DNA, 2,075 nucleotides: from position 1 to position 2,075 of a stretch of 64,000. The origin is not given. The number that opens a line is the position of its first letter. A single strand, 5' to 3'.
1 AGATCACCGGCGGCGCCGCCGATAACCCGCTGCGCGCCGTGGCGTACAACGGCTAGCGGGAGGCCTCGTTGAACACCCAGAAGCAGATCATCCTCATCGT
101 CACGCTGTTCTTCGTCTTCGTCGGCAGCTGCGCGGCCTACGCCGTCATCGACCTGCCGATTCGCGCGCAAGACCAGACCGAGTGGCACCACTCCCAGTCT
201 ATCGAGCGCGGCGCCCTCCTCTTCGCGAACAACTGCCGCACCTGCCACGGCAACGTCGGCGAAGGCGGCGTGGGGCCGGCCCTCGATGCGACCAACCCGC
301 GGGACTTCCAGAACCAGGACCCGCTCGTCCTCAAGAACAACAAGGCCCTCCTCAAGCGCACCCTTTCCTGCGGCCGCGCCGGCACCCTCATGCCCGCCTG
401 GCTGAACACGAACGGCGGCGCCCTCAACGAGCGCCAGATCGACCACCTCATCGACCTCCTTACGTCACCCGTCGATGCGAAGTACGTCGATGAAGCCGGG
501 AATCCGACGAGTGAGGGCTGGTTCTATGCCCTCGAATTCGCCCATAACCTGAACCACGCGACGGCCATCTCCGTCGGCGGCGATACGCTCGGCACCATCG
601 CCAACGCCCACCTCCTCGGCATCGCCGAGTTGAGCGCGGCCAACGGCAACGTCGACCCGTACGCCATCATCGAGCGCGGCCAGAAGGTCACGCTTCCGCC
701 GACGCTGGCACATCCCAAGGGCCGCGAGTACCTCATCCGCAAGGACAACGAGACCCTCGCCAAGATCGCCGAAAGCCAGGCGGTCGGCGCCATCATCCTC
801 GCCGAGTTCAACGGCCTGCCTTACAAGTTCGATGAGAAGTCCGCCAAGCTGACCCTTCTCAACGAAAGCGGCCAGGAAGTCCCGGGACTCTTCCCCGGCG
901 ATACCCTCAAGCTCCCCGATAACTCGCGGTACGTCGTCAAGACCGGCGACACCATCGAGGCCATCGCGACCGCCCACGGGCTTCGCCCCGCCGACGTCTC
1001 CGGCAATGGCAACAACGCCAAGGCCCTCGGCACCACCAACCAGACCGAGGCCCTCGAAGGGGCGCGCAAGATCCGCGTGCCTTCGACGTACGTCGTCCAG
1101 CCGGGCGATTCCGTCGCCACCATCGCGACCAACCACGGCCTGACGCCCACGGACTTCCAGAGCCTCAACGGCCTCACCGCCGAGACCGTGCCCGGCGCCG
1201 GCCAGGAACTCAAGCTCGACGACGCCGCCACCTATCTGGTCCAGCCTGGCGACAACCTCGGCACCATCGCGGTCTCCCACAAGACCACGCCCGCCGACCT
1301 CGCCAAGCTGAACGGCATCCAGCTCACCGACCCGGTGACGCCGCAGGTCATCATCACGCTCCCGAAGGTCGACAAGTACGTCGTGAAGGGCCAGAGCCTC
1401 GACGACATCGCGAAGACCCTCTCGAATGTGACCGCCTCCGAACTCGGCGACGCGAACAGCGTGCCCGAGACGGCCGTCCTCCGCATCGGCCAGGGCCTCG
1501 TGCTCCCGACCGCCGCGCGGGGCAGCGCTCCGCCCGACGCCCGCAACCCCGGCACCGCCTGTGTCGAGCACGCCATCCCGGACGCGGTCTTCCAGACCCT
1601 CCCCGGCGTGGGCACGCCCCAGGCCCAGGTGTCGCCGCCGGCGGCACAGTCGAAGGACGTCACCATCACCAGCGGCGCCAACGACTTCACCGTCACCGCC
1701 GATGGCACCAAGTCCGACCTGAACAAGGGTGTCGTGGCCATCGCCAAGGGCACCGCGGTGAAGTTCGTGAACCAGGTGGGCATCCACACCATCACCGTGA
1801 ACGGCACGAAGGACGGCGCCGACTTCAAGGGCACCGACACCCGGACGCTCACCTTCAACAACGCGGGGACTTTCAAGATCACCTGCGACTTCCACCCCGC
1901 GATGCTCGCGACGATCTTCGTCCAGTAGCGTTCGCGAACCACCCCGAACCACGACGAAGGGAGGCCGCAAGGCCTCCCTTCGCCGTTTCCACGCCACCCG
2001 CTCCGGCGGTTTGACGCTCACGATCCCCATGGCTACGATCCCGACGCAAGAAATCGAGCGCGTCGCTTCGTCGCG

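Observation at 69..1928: Cytochrome c + LysM repeats + amicyanin-like cupredoxin in one membrane-anchored protein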

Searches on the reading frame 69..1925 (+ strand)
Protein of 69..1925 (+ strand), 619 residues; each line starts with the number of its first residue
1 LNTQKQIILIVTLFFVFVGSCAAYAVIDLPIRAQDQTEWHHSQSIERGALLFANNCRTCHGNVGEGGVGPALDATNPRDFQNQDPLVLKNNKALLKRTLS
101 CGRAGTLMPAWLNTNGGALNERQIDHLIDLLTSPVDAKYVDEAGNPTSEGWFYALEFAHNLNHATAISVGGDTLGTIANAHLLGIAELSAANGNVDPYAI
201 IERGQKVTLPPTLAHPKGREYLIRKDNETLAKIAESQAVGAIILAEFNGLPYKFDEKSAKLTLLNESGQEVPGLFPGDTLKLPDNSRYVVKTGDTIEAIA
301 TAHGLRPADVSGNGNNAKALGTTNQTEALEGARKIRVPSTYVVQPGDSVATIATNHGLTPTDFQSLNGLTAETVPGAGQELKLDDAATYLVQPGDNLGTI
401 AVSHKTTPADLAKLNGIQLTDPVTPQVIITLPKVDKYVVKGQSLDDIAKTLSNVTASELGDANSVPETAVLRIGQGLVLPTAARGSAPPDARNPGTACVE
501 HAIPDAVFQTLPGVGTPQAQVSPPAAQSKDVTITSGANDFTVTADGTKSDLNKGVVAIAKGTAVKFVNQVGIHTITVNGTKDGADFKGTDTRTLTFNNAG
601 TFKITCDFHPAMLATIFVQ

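Call 3: search_protein_families(library=pfam, proteins=[window:69-1925:+], max_evalue=1)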
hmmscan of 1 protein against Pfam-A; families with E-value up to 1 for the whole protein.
window:69-1925:+ (619 aa): 12 families
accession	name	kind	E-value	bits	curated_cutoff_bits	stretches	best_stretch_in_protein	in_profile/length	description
PF01476.26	LysM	-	3.6e-42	142.5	20.9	5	341-383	1-42/43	LysM domain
PF23473.1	LysM3_LYK4_5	-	7.9e-08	32.7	29.3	1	340-373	4-37/48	LYK4/5 LysM3 domain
PF23577.1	LysM_RLK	-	9.2e-07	29.2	27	1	340-365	2-27/44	LysM domain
PF13442.11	Cytochrome_CBB3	-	1.4e-06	29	27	1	44-128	2-65/68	Cytochrome C oxidase, cbb3-type, subunit III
PF00034.26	Cytochrom_C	-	3e-06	28.9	21.3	1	45-131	1-86/90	Cytochrome c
PF23472.1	LysM2_CERK1_LYK3_4_5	-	0.00071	19.9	27.4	0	339-359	6-29/56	LYK3/4/5 LysM2 domain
PF02563.21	Poly_export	-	0.0014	19.2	28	1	386-453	4-61/77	Polysaccharide biosynthesis/export protein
PF23462.1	LysM3_NFP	-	0.002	19.1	28.1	0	388-427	4-44/48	NFP LysM3 domain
PF05285.17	SDA1_dom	-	0.023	15.6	27.8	0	345-371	69-95/151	SDA1, conserved domain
PF13473.12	Cupredoxin_1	-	0.029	14.8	27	1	564-617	47-103/104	Cupredoxin-like domain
PF23446.1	LysM1_NFP_LYK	-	0.03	15.6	36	0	442-480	16-54/60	NFP/LYK LysM1 domain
PF17660.6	BTRD1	-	0.17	12.2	23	0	301-316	23-38/50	Polyglycine hydrolase-like, structural repeat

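Call 4: search_protein_families(library=ncbifam, proteins=[window:69-1925:+], max_evalue=1)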
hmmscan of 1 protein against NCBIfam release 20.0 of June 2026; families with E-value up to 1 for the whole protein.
window:69-1925:+ (619 aa): 24 families
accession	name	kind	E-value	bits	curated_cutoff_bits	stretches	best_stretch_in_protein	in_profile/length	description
NF050804.1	CellDivDipMCaul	equivalog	6.6e-18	64.8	900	3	387-507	134-259/634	cell division endopeptidase DipM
NF008050.0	PRK10783.1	equivalog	5.8e-11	41.4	508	1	335-431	340-447/457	murein transglycosylase D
NF042931.1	SAG1386_EF1546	equivalog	4.4e-09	36.6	80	2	330-382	101-156/158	SAG1386/EF1546 family surface-associated protein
NF040883.1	amid_act_ActS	equivalog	8e-09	35.1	375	2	386-418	33-65/242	amidase activator ActS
NF041208.1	celldiv_DipM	equivalog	6.8e-08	32.1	740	2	436-524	185-272/419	cell division endopeptidase DipM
NF012230.0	LWXIA_domain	equivalog_domain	3.7e-07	30.1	33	0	338-356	2-20/74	LWXIA domain-containing protein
NF004974.0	PRK06347.1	equivalog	4.1e-06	26.1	701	1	313-385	456-525/592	1,4-beta-N-acetylmuramoylhydrolase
TIGR00782.1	ccoP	equivalog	6.1e-06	25.8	179.95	1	37-129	195-276/285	cytochrome-c oxidase, cbb3-type subunit III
NF050122.1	bc1_QcrC_actin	exception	6.5e-06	25.6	200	1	7-71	5-68/253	cytochrome bc1 complex diheme cytochrome c subunit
NF045774.1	cytochro_C551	exception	2.9e-05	24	118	1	15-113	13-107/110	cytochrome c551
TIGR02899.1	spore_safA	subfamily_domain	3.2e-05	23.8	67.85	1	170-210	3-43/44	SafA/ExsA family spore coat assembly protein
NF045773.1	cytochro_C550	exception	3.8e-05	23.6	125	1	8-111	12-115/118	cytochrome c550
NF047755.1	LIC_10271_M23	exception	7.4e-05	22.6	180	1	386-442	24-80/207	LIC_10271 family cell wall hydrolase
TIGR03872.1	cytochrome_MoxG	equivalog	9.3e-05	22.6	147.8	1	41-73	40-72/133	cytochrome c(L), periplasmic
TIGR04485.1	thiosulf_SoxX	equivalog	0.00086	20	61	1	55-133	4-77/78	sulfur oxidation c-type cytochrome SoxX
TIGR02657.1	amicyanin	equivalog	0.012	16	110.2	1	577-618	41-82/83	amicyanin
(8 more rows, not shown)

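Call 5: find_homologous_proteins(query=window:69-1925:+, max_evalue=0.001)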
Query window:69-1925:+ (619 aa): 637 proteins with E <= 0.001 among 8000 candidates; the best 120 are listed.
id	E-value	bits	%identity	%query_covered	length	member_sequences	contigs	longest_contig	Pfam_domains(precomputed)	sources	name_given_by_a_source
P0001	0.0e+0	1307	93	100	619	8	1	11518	PF01476.27,PF23473.2,PF13442.12,PF00034.27,PF23577.2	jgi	-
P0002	0.0e+0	1248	89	100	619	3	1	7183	PF01476.27,PF23473.2,PF13442.12,PF00034.27,PF23577.2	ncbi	-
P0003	0.0e+0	1177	84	100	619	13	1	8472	PF01476.27,PF23473.2,PF13442.12,PF00034.27,PF23577.2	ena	-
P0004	0.0e+0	1070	76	100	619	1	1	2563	PF01476.27,PF23473.2,PF13442.12,PF00034.27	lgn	-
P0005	1.4e-230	785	58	100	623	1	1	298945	PF23446.2,PF01476.27,PF23473.2,PF13442.12,PF00034.27,PF22310.3,PF23577.2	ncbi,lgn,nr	ncbi:MAG: LysM peptidoglycan-binding domain-containing protein [Chloroflexi bacterium]|nr:LysM pepti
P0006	9.0e-229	779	59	100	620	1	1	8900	PF01476.27,PF23473.2,PF13442.12,PF00034.27,PF23577.2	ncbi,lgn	ncbi:MAG: LysM peptidoglycan-binding domain-containing protein [Hyphomicrobiales bacterium]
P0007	2.0e-219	748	57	100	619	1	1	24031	PF01476.27,PF23473.2,PF13442.12,PF00034.27,PF23577.2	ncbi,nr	ncbi:MAG: hypothetical protein C0506_11545 [Anaerolinea sp.]|nr:hypothetical protein [Anaerolinea sp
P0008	3.6e-213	728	55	100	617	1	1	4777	PF01476.27,PF23473.2,PF13442.12,PF00034.27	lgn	-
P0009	2.4e-212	725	55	100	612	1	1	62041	PF01476.27,PF13442.12,PF00034.27,PF23577.2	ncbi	-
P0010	6.0e-211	720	54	100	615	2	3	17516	PF01476.27,PF23473.2,PF13442.12,PF00034.27,PF23577.2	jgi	jgi:LysM repeat protein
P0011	1.4e-209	716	56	100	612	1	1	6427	PF01476.27,PF23473.2,PF13442.12,PF00034.27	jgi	-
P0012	7.4e-209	713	56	100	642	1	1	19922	PF01476.27,PF23473.2,PF13442.12,PF00034.27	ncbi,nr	ncbi:MAG: LysM peptidoglycan-binding domain-containing protein [Dehalococcoidia bacterium]|nr:LysM p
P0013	2.3e-208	712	55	100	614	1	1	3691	PF01476.27,PF23473.2,PF13442.12,PF00034.27,PF23577.2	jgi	jgi:LysM repeat protein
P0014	2.1e-207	709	54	100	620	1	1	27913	PF01476.27,PF23473.2,PF13442.12,PF00034.27,PF23577.2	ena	-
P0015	2.6e-207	708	54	100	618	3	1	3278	PF23446.2,PF01476.27,PF23473.2,PF13442.12,PF23577.2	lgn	-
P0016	3.2e-206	705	55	100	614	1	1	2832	PF11142.14,PF01476.27,PF23473.2,PF13442.12,PF00034.27,PF23577.2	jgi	jgi:LysM repeat protein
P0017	4.2e-206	704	54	100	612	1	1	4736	PF01476.27,PF23473.2,PF13442.12,PF00034.27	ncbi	-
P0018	7.1e-206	704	53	100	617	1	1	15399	PF23446.2,PF01476.27,PF23473.2,PF13442.12,PF00034.27,PF23577.2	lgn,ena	-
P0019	1.2e-205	703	54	100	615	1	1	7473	PF01476.27,PF23473.2,PF13442.12,PF00034.27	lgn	-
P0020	1.0e-204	700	54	99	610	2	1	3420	PF23446.2,PF01476.27,PF23473.2,PF13442.12,PF00034.27,PF22310.3,PF23577.2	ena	-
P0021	1.3e-204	699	55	100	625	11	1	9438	PF01476.27,PF23473.2,PF13442.12,PF00034.27,PF23577.2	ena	-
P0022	3.1e-204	698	54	100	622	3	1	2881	PF01476.27,PF23473.2,PF13442.12,PF00034.27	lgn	-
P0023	1.8e-202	692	53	100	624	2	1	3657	PF01476.27,PF23473.2,PF13442.12,PF00034.27,PF23577.2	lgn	-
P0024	2.0e-202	692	54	100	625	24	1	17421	PF23446.2,PF01476.27,PF23473.2,PF13442.12,PF00034.27,PF23577.2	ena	-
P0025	3.6e-202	691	52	100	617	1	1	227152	PF01476.27,PF23473.2,PF13442.12,PF00034.27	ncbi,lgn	-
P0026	4.0e-201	688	53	100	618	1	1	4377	PF23446.2,PF01476.27,PF23473.2,PF13442.12,PF00034.27,PF23577.2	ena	-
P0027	1.4e-200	686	53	100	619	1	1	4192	PF23446.2,PF01476.27,PF23473.2,PF13442.12,PF00034.27,PF23577.2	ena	-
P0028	2.5e-200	685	53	100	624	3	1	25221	PF01476.27,PF23473.2,PF13442.12,PF00034.27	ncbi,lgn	-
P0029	2.8e-200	685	54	100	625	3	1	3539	PF01476.27,PF23473.2,PF00034.27,PF22310.3,PF23577.2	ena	-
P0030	3.3e-200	685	54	100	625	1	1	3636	PF23446.2,PF01476.27,PF23473.2,PF13442.12,PF00034.27,PF22310.3,PF23577.2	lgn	-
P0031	1.5e-199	683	54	100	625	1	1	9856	PF01476.27,PF23473.2,PF13442.12,PF00034.27,PF23577.2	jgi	jgi:LysM repeat protein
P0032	1.5e-199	683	53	100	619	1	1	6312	PF01476.27,PF23473.2,PF13442.12,PF00034.27,PF23577.2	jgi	jgi:LysM repeat protein/plastocyanin/mono/diheme cytochrome c family protein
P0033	4.5e-199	681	53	100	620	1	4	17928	PF01476.27,PF23473.2,PF13442.12,PF00034.27,PF23577.2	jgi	jgi:LysM repeat protein/mono/diheme cytochrome c family protein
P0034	9.5e-199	680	54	99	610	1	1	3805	PF23446.2,PF01476.27,PF23473.2,PF13442.12,PF00034.27,PF23577.2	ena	-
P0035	1.1e-198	680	53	100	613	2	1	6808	PF01476.27,PF23473.2,PF13442.12,PF00034.27,PF23577.2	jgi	-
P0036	1.5e-198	679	52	100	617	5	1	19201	PF01476.27,PF23473.2,PF13442.12,PF00034.27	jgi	-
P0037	2.3e-198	679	53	100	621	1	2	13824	PF01476.27,PF23473.2,PF13442.12,PF04225.18,PF00034.27,PF22310.3,PF23577.2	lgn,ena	-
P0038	2.8e-198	679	54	100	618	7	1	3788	PF01476.27,PF13442.12,PF00034.27,PF23577.2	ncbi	-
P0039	7.9e-198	677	53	100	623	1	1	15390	PF01476.27,PF23473.2,PF13442.12,PF00034.27,PF22310.3,PF23577.2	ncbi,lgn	-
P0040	1.2e-197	676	53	100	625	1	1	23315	PF01476.27,PF23473.2,PF13442.12,PF00034.27,PF23577.2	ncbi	-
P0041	1.7e-197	676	50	100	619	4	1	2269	PF01476.27,PF23473.2,PF13442.12,PF00034.27,PF23577.2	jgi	jgi:LysM repeat protein/mono/diheme cytochrome c family protein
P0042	2.4e-196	672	54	100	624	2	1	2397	PF01476.27,PF23473.2,PF13442.12,PF00034.27,PF23577.2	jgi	-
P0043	2.9e-196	672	52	100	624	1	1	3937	PF01476.27,PF23473.2,PF13442.12,PF00034.27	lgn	-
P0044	9.1e-196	670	52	100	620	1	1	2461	PF01476.27,PF23473.2,PF13442.12,PF00034.27,PF23577.2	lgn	-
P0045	1.2e-195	670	53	100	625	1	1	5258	PF23446.2,PF01476.27,PF23473.2,PF13442.12,PF00034.27,PF23577.2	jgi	jgi:LysM repeat protein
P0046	1.4e-195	670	52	100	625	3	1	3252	PF01476.27,PF23473.2,PF13442.12,PF00034.27,PF23577.2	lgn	-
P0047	1.7e-195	669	53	100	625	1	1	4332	PF01476.27,PF23473.2,PF13442.12,PF00034.27,PF23577.2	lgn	-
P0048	5.1e-195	668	53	100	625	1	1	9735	PF23446.2,PF01476.27,PF23473.2,PF13442.12,PF00034.27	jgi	jgi:LysM repeat protein/plastocyanin/mono/diheme cytochrome c family protein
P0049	8.0e-195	667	53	100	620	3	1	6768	PF01476.27,PF23473.2,PF13442.12,PF00034.27,PF23577.2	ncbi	ncbi:MAG: LysM peptidoglycan-binding domain-containing protein [Tepidiformaceae bacterium]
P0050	1.5e-194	666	51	100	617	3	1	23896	PF23446.2,PF01476.27,PF23473.2,PF13442.12,PF00034.27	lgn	-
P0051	4.8e-194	665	52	100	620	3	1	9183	PF23446.2,PF01476.27,PF23473.2,PF13442.12,PF00034.27,PF23577.2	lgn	-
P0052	4.6e-193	661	53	100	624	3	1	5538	PF01476.27,PF13442.12,PF00034.27,PF23577.2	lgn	-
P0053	5.0e-193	661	53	100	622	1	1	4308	PF01476.27,PF23473.2,PF13442.12,PF00034.27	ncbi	-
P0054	6.7e-193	661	51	100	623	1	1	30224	PF01476.27,PF23473.2,PF13442.12,PF23577.2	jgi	jgi:LysM repeat protein/mono/diheme cytochrome c family protein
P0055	7.8e-193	661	53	100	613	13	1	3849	PF23446.2,PF01476.27,PF23473.2,PF13442.12,PF00034.27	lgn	-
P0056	1.7e-192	659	53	100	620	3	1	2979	PF01476.27,PF23473.2,PF13442.12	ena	-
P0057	5.1e-192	658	52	100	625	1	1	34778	PF23446.2,PF01476.27,PF23473.2,PF23472.2,PF13442.12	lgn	-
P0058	1.7e-191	656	53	100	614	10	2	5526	PF01476.27,PF23473.2,PF13442.12,PF00034.27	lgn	-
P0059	5.5e-191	654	52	100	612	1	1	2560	PF01476.27,PF23473.2,PF13442.12,PF00034.27,PF23577.2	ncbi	-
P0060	1.2e-190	653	52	100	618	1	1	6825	PF23446.2,PF01476.27,PF23473.2,PF13442.12,PF00034.27,PF23577.2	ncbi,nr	ncbi:MAG TPA: LysM peptidoglycan-binding domain-containing protein [Gemmatimonadales bacterium]|nr:L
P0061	1.2e-190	653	52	100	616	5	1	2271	PF01476.27,PF23473.2,PF13442.12,PF23577.2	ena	-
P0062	3.4e-190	652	51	100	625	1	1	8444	PF01476.27,PF23473.2,PF13442.12,PF00034.27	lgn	-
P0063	4.3e-190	652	50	100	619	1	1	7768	PF01476.27,PF23462.2,PF23473.2,PF13442.12,PF00034.27,PF22310.3,PF23577.2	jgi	jgi:LysM repeat protein/mono/diheme cytochrome c family protein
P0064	1.0e-189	650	53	96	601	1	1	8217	PF01476.27,PF23473.2,PF13442.12,PF00034.27,PF23577.2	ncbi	ncbi:MAG: LysM peptidoglycan-binding domain-containing protein, partial [Anaerolineaceae bacterium]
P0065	1.6e-189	650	50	100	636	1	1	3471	PF01476.27,PF23473.2,PF13442.12,PF00034.27,PF23577.2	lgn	-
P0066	2.6e-189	649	52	100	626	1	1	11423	PF01476.27,PF23473.2,PF13442.12,PF00034.27,PF23577.2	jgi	jgi:LysM repeat protein/plastocyanin/mono/diheme cytochrome c family protein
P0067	2.6e-189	649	53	100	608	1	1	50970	PF01476.27,PF13442.12,PF00034.27,PF23577.2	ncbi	ncbi:MAG: LysM peptidoglycan-binding domain-containing protein [Dehalococcoidia bacterium]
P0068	1.4e-188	646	53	100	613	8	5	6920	PF01476.27,PF23473.2,PF13442.12,PF00034.27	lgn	-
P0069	1.8e-188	646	51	100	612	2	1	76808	PF01476.27,PF23473.2,PF13442.12,PF00034.27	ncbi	ncbi:MAG: LysM peptidoglycan-binding domain-containing protein [Dehalococcoidia bacterium]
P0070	3.6e-188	645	52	100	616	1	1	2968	PF01476.27,PF23473.2,PF13442.12,PF23577.2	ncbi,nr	ncbi:MAG: LysM peptidoglycan-binding domain-containing protein [Dehalococcoidia bacterium]|nr:LysM p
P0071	5.1e-188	645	52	100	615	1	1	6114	PF01476.27,PF23473.2,PF13442.12,PF00034.27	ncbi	ncbi:MAG: LysM peptidoglycan-binding domain-containing protein [bacterium]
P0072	5.8e-188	644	52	100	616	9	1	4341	PF01476.27,PF23473.2,PF13442.12,PF23577.2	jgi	-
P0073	8.3e-188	644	51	100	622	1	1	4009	PF23446.2,PF01476.27,PF23473.2,PF13442.12,PF00034.27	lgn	-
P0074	2.2e-187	643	51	100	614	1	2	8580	PF01476.27,PF13442.12,PF00034.27,PF23577.2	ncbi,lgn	-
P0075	2.3e-187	643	50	100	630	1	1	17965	PF01476.27,PF13442.12,PF00034.27,PF23577.2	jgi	jgi:LysM repeat protein/mono/diheme cytochrome c family protein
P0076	2.3e-187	642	51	100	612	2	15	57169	PF01476.27,PF23473.2,PF13442.12,PF00034.27,PF23577.2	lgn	-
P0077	3.2e-187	642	52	100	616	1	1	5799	PF01476.27,PF23473.2,PF13442.12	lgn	-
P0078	9.8e-187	640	51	100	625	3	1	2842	PF23446.2,PF01476.27,PF23473.2,PF13442.12,PF00034.27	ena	-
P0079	3.2e-186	639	51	100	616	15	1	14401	PF01476.27,PF23473.2,PF13442.12,PF23577.2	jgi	jgi:LysM repeat protein/mono/diheme cytochrome c family protein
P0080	6.9e-186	638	49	100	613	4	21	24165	PF23446.2,PF01476.27,PF23473.2,PF13442.12,PF23577.2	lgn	-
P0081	2.2e-185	636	51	100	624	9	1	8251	PF23446.2,PF01476.27,PF23473.2,PF13442.12,PF00034.27,PF23577.2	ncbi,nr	ncbi:MAG TPA: LysM peptidoglycan-binding domain-containing protein [Tepidiformaceae bacterium]|nr:Ly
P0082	2.4e-185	636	51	100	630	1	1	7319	PF01476.27,PF13442.12,PF00034.27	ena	-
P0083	4.8e-185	635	53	100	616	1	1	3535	PF01476.27,PF23473.2,PF13442.12,PF00034.27,PF23577.2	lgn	-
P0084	6.5e-185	634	49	100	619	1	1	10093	PF23446.2,PF01476.27,PF23473.2,PF13442.12,PF00034.27,PF23577.2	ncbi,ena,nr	ncbi:MAG TPA: LysM peptidoglycan-binding domain-containing protein [Tepidiformaceae bacterium]|nr:Ly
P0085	9.6e-185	634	51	100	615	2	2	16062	PF23446.2,PF01476.27,PF23473.2,PF13442.12,PF23577.2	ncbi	-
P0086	1.8e-184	633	51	100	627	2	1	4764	PF23446.2,PF01476.27,PF23473.2,PF00034.27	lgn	-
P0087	2.0e-184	633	51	100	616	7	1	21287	PF01476.27,PF23473.2,PF23577.2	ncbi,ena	-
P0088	3.0e-184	632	51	100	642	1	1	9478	PF01476.27,PF23473.2,PF13442.12,PF00034.27,PF23577.2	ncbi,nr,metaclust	ncbi:hypothetical protein AYO38_09235 [bacterium SCGC AG-212-C10]|nr:hypothetical protein AYO38_0923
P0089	3.6e-184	632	50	100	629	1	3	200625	PF01476.27,PF23473.2,PF13442.12,PF23577.2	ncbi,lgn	-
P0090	4.9e-184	632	50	100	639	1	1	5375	PF01476.27,PF23473.2,PF13442.12,PF00034.27,PF23577.2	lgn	-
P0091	5.4e-184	631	50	100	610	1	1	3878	PF01476.27,PF23473.2,PF13442.12,PF00034.27,PF22310.3,PF23577.2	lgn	-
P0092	5.7e-184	631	49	100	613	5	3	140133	PF23446.2,PF01476.27,PF23473.2,PF04255.21,PF13442.12,PF23577.2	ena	-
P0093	6.8e-184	631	50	100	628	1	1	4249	PF01476.27,PF23473.2,PF13442.12,PF00034.27,PF23577.2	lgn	-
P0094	1.1e-183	630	51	100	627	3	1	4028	PF01476.27,PF23473.2,PF13442.12,PF00034.27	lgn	-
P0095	1.1e-183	630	49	100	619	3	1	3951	PF01476.27,PF23473.2,PF13442.12,PF00034.27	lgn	-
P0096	2.7e-183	629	49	100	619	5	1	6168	PF01476.27,PF23473.2,PF13442.12,PF00034.27,PF22310.3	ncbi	-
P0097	7.1e-183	628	49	100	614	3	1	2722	PF05489.19,PF01476.27,PF23473.2,PF13442.12,PF23577.2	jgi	-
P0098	8.7e-183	627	49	100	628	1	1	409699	PF01476.27,PF13442.12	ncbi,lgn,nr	ncbi:MAG: LysM peptidoglycan-binding domain-containing protein [Chloroflexi bacterium]|nr:LysM pepti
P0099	1.7e-182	626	50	100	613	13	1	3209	PF01476.27,PF23473.2,PF13442.12,PF00034.27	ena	-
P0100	2.0e-182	626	50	100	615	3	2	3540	PF23446.2,PF01476.27,PF23473.2,PF13442.12,PF23577.2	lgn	-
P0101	2.4e-182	626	51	99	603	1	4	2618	PF01476.27,PF23473.2,PF13442.12,PF00034.27,PF23577.2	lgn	-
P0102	2.7e-182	626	49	100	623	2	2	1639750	PF23446.2,PF01476.27,PF23473.2,PF13442.12,PF00034.27,PF23577.2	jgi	-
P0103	3.8e-182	625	50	100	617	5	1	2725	PF01476.27,PF23473.2,PF13442.12,PF00034.27,PF22310.3,PF23577.2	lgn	-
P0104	2.1e-181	623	49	100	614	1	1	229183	PF01476.27,PF23473.2,PF13442.12,PF00034.27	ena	-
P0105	2.4e-181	623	49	100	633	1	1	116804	PF01476.27,PF23473.2,PF13442.12,PF00034.27,PF23577.2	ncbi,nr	ncbi:MAG: LysM peptidoglycan-binding domain-containing protein [Dehalococcoidia bacterium]|nr:LysM p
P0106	9.1e-181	621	51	100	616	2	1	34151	PF01476.27,PF13442.12,PF00034.27,PF23577.2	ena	-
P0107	9.8e-181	621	48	100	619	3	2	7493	PF23446.2,PF01476.27,PF23473.2,PF13442.12,PF00034.27,PF23577.2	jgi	-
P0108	1.1e-180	620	50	100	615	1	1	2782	PF23446.2,PF01476.27,PF23473.2,PF13442.12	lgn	-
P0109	1.6e-180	620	50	100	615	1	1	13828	PF23446.2,PF01476.27,PF23473.2,PF13442.12,PF00034.27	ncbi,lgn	-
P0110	4.0e-180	619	49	100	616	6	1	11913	PF01476.27,PF23473.2,PF13442.12,PF23577.2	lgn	-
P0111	4.4e-180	618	50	100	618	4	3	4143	PF01476.27,PF23473.2,PF13442.12,PF00034.27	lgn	-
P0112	5.9e-180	618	51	99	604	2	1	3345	PF01476.27,PF23473.2,PF13442.12,PF00034.27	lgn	-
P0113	6.3e-180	618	49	100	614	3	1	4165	PF23446.2,PF01476.27,PF23473.2,PF13442.12,PF00034.27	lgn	-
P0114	2.9e-179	616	50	100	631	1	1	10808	PF01476.27,PF23473.2,PF13442.12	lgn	-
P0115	4.1e-179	615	49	100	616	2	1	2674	PF01476.27,PF23473.2,PF13442.12,PF23577.2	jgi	jgi:LysM repeat protein/mono/diheme cytochrome c family protein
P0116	5.5e-179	615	48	100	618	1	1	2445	PF01476.27,PF23473.2,PF13442.12,PF00034.27,PF23577.2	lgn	-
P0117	5.6e-179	615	51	99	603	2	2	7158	PF01476.27,PF23473.2,PF23472.2,PF13442.12,PF00034.27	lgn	-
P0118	6.4e-179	615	50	100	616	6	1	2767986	PF23446.2,PF01476.27,PF23473.2,PF13442.12,PF23577.2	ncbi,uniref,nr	ncbi:LysM peptidoglycan-binding domain-containing protein [Tepidiforma flava]|uniref:LysM peptidogly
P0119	1.6e-178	613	49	100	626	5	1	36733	PF01476.27,PF23473.2,PF13442.12,PF00034.27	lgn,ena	-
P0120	2.5e-178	613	50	100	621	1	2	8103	PF01476.27,PF23473.2,PF13442.12,PF00034.27,PF23577.2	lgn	-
